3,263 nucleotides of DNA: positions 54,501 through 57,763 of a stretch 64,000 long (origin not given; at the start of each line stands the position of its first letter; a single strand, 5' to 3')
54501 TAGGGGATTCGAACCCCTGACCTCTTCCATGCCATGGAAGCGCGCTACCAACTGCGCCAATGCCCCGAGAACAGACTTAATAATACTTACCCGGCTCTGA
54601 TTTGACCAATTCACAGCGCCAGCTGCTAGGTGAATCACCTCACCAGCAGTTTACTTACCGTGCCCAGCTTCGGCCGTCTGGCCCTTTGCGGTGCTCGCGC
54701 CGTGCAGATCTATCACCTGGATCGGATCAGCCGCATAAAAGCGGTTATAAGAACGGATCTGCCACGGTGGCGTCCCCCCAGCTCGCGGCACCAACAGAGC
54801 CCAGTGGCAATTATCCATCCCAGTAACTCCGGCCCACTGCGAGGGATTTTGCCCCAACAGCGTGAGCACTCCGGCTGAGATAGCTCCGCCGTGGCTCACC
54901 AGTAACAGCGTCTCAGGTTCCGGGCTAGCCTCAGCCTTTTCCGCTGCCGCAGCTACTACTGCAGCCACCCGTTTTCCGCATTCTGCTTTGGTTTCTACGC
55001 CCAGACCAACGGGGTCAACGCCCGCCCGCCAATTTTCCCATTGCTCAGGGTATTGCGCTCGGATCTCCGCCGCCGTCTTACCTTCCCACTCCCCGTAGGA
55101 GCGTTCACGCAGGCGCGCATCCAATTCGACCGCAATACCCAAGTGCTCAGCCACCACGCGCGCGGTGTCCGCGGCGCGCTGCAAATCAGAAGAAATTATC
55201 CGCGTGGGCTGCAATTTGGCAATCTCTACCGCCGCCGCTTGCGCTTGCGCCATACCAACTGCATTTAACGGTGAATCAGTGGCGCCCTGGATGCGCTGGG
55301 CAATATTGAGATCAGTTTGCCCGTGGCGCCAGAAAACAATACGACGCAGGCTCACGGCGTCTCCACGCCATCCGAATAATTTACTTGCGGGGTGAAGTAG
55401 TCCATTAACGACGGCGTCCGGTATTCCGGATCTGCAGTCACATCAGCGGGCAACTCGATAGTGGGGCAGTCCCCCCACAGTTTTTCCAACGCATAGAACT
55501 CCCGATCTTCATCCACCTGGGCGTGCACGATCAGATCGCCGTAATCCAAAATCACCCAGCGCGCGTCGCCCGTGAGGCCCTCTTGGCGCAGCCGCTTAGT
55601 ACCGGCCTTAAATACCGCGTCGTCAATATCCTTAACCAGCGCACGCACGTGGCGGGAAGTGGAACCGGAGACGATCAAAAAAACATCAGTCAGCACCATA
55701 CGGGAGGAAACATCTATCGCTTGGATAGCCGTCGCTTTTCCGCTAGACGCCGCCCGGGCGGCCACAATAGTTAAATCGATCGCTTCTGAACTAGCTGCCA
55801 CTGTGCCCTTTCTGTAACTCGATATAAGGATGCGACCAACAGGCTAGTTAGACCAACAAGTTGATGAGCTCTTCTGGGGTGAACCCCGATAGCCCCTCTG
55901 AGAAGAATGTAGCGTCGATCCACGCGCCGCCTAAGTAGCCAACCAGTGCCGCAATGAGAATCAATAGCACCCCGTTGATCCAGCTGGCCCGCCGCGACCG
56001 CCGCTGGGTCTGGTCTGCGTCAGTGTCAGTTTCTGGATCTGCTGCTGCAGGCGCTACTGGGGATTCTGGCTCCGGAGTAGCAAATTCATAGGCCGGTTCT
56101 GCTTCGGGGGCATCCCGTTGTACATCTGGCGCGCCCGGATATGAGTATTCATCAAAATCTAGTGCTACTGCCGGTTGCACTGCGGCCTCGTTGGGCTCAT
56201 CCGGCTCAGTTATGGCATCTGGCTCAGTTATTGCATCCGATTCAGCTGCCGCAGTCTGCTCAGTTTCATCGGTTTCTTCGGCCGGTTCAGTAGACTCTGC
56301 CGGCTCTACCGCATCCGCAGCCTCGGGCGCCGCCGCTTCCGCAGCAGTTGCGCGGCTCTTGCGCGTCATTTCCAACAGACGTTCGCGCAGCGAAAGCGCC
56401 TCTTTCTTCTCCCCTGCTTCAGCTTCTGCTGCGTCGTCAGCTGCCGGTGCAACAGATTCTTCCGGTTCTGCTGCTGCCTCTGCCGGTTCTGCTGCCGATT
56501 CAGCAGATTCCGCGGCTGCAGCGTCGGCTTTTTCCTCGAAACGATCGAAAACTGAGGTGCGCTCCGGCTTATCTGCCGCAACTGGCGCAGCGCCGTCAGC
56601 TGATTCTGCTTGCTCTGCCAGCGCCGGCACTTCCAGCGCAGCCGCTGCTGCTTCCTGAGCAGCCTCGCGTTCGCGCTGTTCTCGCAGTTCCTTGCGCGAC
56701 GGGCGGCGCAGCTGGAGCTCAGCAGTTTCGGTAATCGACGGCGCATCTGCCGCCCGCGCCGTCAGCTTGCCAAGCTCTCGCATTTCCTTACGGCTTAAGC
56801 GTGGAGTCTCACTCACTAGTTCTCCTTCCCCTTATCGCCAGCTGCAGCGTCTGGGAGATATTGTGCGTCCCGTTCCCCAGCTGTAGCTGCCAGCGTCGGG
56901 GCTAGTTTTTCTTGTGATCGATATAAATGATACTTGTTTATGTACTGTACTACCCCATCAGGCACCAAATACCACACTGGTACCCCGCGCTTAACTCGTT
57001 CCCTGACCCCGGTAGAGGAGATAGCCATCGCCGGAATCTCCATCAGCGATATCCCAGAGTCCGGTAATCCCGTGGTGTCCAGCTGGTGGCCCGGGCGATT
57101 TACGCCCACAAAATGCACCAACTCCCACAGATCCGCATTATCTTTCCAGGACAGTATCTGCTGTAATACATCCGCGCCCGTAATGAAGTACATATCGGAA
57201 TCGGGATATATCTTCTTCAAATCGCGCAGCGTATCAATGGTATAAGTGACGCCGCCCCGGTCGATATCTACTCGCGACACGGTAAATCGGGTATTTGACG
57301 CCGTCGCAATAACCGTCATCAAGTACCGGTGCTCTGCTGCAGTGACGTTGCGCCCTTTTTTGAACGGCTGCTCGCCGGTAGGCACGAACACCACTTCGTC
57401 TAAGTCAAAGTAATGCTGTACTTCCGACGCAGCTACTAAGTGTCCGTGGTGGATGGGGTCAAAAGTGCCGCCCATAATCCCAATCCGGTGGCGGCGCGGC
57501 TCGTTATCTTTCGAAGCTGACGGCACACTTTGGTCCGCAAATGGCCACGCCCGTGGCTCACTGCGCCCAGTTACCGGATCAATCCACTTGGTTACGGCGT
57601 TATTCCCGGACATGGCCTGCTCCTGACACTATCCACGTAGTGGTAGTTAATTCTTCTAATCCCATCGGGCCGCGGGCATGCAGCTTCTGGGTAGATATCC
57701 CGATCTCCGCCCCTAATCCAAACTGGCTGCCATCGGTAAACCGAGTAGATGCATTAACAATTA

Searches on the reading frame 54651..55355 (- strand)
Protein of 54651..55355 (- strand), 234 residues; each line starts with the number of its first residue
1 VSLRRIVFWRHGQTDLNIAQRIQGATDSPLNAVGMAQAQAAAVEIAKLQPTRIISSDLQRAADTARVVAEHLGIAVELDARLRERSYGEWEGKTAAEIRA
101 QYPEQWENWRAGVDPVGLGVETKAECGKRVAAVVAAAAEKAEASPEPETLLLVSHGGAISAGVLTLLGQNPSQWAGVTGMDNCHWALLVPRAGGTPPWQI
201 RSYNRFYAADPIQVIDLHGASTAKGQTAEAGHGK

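Call 11: search_protein_families(library=pfam, proteins=[window:54651-55355:-], max_evalue=0.001)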
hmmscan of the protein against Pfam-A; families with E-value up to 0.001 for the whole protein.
window:54651-55355:- (234 aa): 1 family
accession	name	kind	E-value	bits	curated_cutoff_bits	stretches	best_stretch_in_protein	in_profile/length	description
PF00300.27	His_Phos_1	-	7e-51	173.1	21.7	1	6-198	1-186/194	Histidine phosphatase superfamily (branch 1)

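Call 14: find_related_loci(query=window:54651-55355:-, collection=genome_contigs, flank=10000)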
Query window:54651-55355:- (234 aa) in genome_contigs; peptide patterns used: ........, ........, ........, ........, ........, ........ (x = any residue, [..] = any of these).
245 stretches matched a pattern; 62 encode a relative of the query (tblastn E <= 1e-3); 62 distinct loci.
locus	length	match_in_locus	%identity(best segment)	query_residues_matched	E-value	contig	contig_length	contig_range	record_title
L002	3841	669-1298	56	1-208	1e-75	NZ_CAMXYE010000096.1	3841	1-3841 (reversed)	MAG: uncultured Arcanobacterium sp. isolate SRR17635647_bin.16_metaWRAP_v1.3_MAG ERZ14212596.5471, whole genome shotgun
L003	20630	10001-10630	55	1-208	2e-73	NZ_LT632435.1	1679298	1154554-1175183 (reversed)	Arcanobacterium urinimassiliense strain Marseille-P3248T, whole genome shotgun sequence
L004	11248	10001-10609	55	3-207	9e-73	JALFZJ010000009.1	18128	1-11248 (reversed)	MAG: Arcanobacterium sp. isolate SUG1150 k141_159059, whole genome shotgun sequence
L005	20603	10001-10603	51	1-204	1e-69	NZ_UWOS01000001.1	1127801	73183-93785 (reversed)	Arcanobacterium ihumii strain Marseille-P5647, whole genome shotgun sequence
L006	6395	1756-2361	56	4-208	2e-69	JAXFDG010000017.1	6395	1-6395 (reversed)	MAG: Arcanobacterium sp. isolate SUG2205 k141_161677, whole genome shotgun sequence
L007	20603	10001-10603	52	1-204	3e-69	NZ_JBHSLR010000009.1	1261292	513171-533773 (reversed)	Arcanobacterium bovis strain CCUG 45425 velvet_auto_83_9, whole genome shotgun sequence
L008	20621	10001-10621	54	1-211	4e-69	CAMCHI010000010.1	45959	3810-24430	MAG: uncultured Arcanobacterium sp. isolate SRR15732359_bin.12_metaWRAP_v1.3_MAG genome assembly, contig: ERZ9426291.147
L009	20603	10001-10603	51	1-204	9e-68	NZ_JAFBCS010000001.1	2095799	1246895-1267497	Arcanobacterium pluranimalium strain DSM 13483 Ga0451112_01, whole genome shotgun sequence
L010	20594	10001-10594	50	4-204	2e-63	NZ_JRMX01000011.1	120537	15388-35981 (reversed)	Arcanobacterium sp. S3PF19 contig11, whole genome shotgun sequence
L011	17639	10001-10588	50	6-204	8e-60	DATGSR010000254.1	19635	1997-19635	MAG TPA_asm: Beutenbergiaceae bacterium isolate SMAG_U10482 k141_633958, whole genome shotgun sequence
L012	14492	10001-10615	47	6-213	9e-56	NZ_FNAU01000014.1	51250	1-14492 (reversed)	Actinobaculum suis strain DSM 20639, whole genome shotgun sequence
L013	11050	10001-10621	45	4-221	9e-55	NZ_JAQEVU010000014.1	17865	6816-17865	Varibaculum timonense strain OF14-2SRA OF14-2SRA.Scaf14, whole genome shotgun sequence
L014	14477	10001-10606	44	3-206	3e-54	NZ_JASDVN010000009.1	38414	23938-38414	MAG: Flaviflexus sp. isolate P24860_114_MAG_122 P24860_114_S12_metaspades_1456_length_38414_cov_7, whole genome shotgun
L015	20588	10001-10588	50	6-204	2e-54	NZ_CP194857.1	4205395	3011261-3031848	Sanguibacter sp. Z1732 chromosome, complete genome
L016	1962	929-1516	48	6-204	3e-55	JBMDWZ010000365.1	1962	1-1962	MAG: Beutenbergiaceae bacterium isolate FBaNitRs1_44 FBaNitRs1_contig365, whole genome shotgun sequence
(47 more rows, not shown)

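Call 35: search_protein_families(library=pfam, proteins=[L003:11102-13513:+, L003:13924-15771:+, L003:16434-18137:-, L003:18226-20619:-, L009:11141-12112:+, L009:13107-14102:+, L009:14106-14714:+, L009:14711-15496:+, L009:15647-16438:+, L009:16438-18795:+], max_evalue=0.0001)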
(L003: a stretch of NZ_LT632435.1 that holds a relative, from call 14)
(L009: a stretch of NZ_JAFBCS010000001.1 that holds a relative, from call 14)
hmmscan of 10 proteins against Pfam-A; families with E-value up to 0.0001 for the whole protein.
L003:11102-13513:+ (803 aa): 1 family
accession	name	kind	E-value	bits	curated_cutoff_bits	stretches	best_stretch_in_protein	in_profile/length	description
PF18938.6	aRib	-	8.7e-09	35.5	27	1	372-434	3-52/71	Atypical Rib domain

L003:13924-15771:+ (615 aa): 2 families
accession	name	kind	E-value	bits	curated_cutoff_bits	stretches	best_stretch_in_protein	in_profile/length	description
PF00821.23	PEPCK_GTP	-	1.7e-123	412.4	23.8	1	237-610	1-355/357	Phosphoenolpyruvate carboxykinase C-terminal P-loop domain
PF17297.7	PEPCK_N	-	4.6e-56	190.3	23.8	1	20-231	1-217/218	Phosphoenolpyruvate carboxykinase N-terminal domain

L003:16434-18137:- (567 aa): 1 family
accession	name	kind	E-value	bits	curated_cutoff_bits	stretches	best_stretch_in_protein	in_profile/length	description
PF01268.25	FTHFS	-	5.2e-252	837.5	27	1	5-567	2-556/556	Formate--tetrahydrofolate ligase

L003:18226-20619:- (797 aa): 2 families
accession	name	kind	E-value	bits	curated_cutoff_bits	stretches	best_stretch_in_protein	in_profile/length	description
PF13507.12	GATase_5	-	2.2e-69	233.9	27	1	540-795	2-260/260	CobB/CobQ-like glutamine amidotransferase domain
PF02769.27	AIRS_C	-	1.5e-15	58.1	23.1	1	4-112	39-153/156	AIR synthase related protein, C-terminal domain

L009:11141-12112:+ (323 aa): 0 families

L009:13107-14102:+ (331 aa): 1 family
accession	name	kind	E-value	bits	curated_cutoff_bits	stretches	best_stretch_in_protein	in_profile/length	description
PF02733.22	Dak1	-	1.2e-131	438.7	31.4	1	19-324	3-311/313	Dak1 domain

L009:14106-14714:+ (202 aa): 1 family
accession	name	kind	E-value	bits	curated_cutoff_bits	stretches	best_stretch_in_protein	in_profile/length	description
PF02734.22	Dak2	-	9.9e-51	172.5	27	1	31-198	1-173/174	DAK2 domain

L009:14711-15496:+ (261 aa): 2 families
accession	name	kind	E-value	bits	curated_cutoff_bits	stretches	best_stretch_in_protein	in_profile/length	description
PF00381.24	PTS-HPr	-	9.2e-24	83.7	23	1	176-256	2-80/81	PTS HPr component phosphorylation site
PF03610.21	EIIA-man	-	3.4e-23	82.4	21.4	1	4-114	1-114/116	PTS system fructose IIA component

L009:15647-16438:+ (263 aa): 1 family
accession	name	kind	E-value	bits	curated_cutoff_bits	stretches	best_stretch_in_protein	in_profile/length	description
PF00005.33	ABC_tran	-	9.4e-10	39.7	25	1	56-206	2-134/137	ABC transporter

L009:16438-18795:+ (785 aa): 2 families
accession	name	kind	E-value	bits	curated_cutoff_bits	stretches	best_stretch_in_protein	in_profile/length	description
PF12698.13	ABC2_membrane_3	-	5.5e-27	95.2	31.6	2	24-161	4-128/347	ABC-2 family transporter protein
PF01061.29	ABC2_membrane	-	1.2e-06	28.6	26.9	1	589-737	57-209/211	ABC-2 type transporter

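Call 36: find_encoding_contigs(protein=window:54651-55355:-, flank=10000, max_places=8)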
Protein window:54651-55355:- (234 aa): 1 contig read that carries it; 1 place shown.
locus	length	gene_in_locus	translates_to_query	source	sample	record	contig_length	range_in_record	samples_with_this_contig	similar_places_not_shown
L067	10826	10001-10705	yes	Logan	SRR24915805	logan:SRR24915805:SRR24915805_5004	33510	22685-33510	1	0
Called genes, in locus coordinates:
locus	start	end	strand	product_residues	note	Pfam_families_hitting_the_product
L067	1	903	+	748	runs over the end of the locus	PF10150:RNase_E_G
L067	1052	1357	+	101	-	PF00829:Ribosomal_L21p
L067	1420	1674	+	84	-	PF01016:Ribosomal_L27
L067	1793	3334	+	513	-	PF01018:GTP1_OBG, PF01926:MMR_HSR1, PF02421:FeoB_N, PF09269:DUF1967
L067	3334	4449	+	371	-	PF00696:AA_kinase, PF01472:PUA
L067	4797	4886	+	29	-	-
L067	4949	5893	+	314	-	-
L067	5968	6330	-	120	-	PF00085:Thioredoxin, PF13098:Thioredoxin_2, PF13905:Thioredoxin_8 (faint)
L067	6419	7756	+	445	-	PF00171:Aldedh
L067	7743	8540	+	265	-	PF01467:CTP_transf_like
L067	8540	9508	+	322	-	-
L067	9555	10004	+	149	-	PF02410:RsfS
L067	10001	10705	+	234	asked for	PF00300:His_Phos_1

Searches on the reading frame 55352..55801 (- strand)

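Call 11: search_protein_families(library=pfam, proteins=[window:55352-55801:-], max_evalue=0.001)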
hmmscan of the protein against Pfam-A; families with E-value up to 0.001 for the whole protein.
window:55352-55801:- (149 aa): 1 family
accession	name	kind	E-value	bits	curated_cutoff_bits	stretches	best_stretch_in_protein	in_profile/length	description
PF02410.21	RsfS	-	1.5e-25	89.7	21.6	1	14-109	3-98/98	Ribosomal silencing factor during starvation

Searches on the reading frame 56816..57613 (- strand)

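Call 11: search_protein_families(library=pfam, proteins=[window:56816-57613:-], max_evalue=0.001)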
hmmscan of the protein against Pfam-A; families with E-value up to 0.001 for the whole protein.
window:56816-57613:- (265 aa): 1 family
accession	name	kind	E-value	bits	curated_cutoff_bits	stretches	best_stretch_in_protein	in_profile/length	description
PF01467.32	CTP_transf_like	-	1.2e-28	100.4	21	1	46-206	1-133/133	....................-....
